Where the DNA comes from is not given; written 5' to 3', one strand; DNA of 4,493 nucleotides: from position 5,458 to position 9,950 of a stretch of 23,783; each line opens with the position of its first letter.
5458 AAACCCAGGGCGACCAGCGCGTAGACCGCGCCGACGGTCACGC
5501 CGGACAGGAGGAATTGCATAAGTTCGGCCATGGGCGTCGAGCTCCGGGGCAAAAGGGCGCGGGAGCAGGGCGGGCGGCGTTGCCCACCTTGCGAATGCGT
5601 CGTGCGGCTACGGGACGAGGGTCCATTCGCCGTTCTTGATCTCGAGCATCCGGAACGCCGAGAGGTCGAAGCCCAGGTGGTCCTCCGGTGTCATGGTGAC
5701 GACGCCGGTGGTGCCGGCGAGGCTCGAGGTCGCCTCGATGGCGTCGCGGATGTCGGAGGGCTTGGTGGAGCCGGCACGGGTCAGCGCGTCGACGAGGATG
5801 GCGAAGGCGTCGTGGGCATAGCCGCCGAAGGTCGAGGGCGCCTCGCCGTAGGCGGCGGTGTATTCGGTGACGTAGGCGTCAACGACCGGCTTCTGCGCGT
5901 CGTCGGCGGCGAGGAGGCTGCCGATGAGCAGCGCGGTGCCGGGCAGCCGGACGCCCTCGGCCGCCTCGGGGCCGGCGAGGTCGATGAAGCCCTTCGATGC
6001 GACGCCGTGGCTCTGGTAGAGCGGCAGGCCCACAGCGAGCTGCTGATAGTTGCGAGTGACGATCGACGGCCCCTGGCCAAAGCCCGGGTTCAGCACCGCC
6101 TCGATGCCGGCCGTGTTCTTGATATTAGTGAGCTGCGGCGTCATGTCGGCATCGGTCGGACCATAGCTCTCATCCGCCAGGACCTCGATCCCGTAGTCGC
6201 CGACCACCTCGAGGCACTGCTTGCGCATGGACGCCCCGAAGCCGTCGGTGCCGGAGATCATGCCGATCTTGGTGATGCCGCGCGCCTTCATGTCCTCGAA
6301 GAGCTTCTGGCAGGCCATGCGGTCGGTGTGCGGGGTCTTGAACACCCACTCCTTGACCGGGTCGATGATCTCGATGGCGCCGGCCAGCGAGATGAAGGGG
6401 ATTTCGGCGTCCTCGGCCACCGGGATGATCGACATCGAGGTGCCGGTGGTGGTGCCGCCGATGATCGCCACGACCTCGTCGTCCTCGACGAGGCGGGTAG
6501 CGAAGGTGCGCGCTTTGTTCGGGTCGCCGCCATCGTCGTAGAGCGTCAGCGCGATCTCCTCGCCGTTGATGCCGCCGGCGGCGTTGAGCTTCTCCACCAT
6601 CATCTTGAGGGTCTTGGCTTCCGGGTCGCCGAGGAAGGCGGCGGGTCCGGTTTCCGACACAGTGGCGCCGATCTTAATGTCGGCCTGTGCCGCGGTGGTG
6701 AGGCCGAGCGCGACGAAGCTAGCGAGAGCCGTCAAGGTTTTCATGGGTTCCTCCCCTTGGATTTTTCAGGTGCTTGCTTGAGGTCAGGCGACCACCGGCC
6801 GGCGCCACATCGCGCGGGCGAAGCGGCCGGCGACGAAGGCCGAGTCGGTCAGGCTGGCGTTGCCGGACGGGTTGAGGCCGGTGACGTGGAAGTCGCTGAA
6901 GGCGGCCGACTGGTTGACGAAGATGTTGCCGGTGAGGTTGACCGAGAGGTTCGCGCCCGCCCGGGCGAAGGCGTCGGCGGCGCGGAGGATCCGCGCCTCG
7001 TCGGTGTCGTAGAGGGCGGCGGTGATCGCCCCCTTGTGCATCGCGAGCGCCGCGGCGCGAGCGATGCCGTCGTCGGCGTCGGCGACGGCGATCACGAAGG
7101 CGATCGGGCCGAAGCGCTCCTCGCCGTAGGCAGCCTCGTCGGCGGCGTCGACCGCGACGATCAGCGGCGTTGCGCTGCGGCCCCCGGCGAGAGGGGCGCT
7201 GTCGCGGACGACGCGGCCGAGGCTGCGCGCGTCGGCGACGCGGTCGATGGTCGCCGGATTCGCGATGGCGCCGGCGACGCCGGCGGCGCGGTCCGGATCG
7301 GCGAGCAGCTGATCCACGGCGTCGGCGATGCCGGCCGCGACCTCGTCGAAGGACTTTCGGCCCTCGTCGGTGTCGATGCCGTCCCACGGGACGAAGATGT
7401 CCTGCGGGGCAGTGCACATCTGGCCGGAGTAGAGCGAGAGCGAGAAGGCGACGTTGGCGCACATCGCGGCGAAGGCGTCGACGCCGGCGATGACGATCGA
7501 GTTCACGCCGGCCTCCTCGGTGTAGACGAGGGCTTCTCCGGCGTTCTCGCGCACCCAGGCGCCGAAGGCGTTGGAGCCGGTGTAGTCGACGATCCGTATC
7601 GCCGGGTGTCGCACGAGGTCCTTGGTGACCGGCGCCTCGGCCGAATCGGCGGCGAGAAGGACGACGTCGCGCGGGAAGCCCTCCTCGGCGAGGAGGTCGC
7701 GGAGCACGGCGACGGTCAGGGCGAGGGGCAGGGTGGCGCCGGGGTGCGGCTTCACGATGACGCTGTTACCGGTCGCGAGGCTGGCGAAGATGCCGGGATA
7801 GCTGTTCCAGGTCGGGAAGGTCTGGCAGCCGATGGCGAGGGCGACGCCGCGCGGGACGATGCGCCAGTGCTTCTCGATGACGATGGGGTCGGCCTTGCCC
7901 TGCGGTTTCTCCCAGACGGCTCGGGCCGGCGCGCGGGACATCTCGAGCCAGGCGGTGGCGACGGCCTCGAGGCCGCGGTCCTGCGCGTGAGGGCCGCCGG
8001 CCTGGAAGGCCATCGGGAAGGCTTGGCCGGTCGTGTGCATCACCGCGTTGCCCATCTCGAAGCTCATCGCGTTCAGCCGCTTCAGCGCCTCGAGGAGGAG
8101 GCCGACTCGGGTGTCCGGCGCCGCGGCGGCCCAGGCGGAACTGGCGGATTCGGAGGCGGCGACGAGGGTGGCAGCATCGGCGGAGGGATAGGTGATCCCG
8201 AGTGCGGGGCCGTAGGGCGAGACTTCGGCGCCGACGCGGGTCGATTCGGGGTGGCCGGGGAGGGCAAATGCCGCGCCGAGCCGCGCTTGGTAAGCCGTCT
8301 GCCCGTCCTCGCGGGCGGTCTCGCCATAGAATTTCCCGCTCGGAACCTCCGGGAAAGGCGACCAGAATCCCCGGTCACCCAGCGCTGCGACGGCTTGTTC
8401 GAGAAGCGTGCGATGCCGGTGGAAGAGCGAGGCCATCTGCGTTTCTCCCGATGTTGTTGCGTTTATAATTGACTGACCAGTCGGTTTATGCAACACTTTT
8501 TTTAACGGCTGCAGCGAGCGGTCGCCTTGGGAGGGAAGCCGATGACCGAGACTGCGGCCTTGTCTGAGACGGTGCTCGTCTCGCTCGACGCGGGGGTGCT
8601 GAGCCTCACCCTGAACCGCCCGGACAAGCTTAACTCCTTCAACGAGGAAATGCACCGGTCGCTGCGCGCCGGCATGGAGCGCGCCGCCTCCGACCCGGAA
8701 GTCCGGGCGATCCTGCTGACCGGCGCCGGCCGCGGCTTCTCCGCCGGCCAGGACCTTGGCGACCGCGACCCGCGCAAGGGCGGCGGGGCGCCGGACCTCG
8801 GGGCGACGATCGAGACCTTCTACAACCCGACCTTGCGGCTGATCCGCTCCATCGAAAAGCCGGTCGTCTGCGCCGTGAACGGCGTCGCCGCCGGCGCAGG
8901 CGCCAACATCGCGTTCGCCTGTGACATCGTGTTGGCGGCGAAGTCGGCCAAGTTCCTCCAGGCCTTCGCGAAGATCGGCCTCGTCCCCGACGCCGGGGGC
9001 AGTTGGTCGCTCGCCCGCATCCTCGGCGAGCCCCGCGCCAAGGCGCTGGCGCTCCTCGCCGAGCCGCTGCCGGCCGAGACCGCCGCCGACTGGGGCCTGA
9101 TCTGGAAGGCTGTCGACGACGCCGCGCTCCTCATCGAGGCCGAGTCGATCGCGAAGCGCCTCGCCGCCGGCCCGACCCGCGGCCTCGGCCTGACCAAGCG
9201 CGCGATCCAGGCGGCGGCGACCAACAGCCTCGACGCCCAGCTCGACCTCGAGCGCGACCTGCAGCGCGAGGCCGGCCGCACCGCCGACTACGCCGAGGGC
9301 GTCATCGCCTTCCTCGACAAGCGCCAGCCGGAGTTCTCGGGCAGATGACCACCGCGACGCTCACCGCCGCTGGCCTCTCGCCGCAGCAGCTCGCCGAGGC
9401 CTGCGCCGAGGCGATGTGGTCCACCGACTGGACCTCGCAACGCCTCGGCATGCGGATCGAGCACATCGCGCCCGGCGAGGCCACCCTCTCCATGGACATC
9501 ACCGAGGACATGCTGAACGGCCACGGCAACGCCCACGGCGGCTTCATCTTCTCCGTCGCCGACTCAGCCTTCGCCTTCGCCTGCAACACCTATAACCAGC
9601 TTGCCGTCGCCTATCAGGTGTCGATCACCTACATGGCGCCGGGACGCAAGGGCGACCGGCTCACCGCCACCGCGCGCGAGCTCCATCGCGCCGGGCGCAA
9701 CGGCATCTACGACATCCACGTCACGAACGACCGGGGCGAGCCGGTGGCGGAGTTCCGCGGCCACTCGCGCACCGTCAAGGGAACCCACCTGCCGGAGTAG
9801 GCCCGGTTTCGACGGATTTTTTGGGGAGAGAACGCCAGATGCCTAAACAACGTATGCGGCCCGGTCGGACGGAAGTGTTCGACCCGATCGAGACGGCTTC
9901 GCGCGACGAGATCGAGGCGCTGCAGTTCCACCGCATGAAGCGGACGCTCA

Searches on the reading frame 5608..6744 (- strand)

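Call 23: search_protein_families(library=pfam, proteins=[window:5608-6744:-], max_evalue=0.001)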
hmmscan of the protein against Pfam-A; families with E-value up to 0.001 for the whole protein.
window:5608-6744:- (378 aa): 3 families
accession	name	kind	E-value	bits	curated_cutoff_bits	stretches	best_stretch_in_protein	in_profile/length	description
PF13458.12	Peripla_BP_6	-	3.4e-52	178.7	31.7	1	23-358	2-329/343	Periplasmic binding protein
PF13433.12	Peripla_BP_5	-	2.7e-19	69.9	27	1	23-113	1-91/363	Periplasmic binding protein domain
PF01094.35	ANF_receptor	-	5.5e-14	52.4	25.4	1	45-210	5-175/353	Receptor family ligand binding region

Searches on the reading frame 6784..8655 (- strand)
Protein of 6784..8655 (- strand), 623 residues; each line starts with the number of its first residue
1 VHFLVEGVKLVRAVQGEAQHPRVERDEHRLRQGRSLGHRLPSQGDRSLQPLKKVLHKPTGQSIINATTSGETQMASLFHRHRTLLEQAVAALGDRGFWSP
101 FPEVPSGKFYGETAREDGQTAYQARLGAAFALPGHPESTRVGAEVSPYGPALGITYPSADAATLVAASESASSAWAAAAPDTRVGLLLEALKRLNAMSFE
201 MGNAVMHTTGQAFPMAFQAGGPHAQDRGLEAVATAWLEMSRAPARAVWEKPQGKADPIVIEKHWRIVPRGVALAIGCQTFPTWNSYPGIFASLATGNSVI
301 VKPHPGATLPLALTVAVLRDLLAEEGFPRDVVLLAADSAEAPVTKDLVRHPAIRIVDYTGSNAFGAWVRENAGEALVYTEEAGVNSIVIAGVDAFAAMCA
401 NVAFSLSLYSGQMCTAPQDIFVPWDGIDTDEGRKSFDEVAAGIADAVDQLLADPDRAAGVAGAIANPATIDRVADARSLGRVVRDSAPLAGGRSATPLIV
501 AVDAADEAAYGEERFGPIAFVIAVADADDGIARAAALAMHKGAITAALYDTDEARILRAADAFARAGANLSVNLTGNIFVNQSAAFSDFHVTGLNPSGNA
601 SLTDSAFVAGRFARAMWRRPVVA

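Call 23: search_protein_families(library=pfam, proteins=[window:6784-8655:-], max_evalue=0.001)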
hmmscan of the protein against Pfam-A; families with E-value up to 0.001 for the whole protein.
window:6784-8655:- (623 aa): 1 family
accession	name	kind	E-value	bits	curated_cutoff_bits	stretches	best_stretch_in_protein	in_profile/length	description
PF00171.27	Aldedh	-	8.9e-34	117.3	23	1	158-573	28-423/461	Aldehyde dehydrogenase family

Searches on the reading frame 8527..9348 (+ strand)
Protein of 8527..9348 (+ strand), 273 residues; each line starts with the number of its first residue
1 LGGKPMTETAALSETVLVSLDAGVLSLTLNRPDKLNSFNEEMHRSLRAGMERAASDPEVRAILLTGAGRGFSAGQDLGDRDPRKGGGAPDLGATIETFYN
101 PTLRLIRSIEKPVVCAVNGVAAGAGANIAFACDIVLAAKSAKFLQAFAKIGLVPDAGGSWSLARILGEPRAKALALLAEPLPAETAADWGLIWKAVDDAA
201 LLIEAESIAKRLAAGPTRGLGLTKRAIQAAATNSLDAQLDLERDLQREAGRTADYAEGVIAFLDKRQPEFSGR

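Call 23: search_protein_families(library=pfam, proteins=[window:8527-9348:+], max_evalue=0.001)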
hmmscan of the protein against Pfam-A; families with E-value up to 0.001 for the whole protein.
window:8527-9348:+ (273 aa): 2 families
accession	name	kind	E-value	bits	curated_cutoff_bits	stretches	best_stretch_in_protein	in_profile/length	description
PF00378.25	ECH_1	-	5.8e-60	203.2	27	1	21-272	3-250/251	Enoyl-CoA hydratase/isomerase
PF16113.10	ECH_2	-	1.5e-31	110.6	27.2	1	26-201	3-177/335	Enoyl-CoA hydratase/isomerase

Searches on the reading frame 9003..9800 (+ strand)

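Call 23: search_protein_families(library=pfam, proteins=[window:9003-9800:+], max_evalue=0.001)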
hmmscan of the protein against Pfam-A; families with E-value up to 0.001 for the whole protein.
window:9003-9800:+ (265 aa): 1 family
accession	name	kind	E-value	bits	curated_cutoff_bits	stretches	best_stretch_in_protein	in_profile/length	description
PF03061.28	4HBT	-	3.9e-13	50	20.6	1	174-247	1-77/79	Thioesterase superfamily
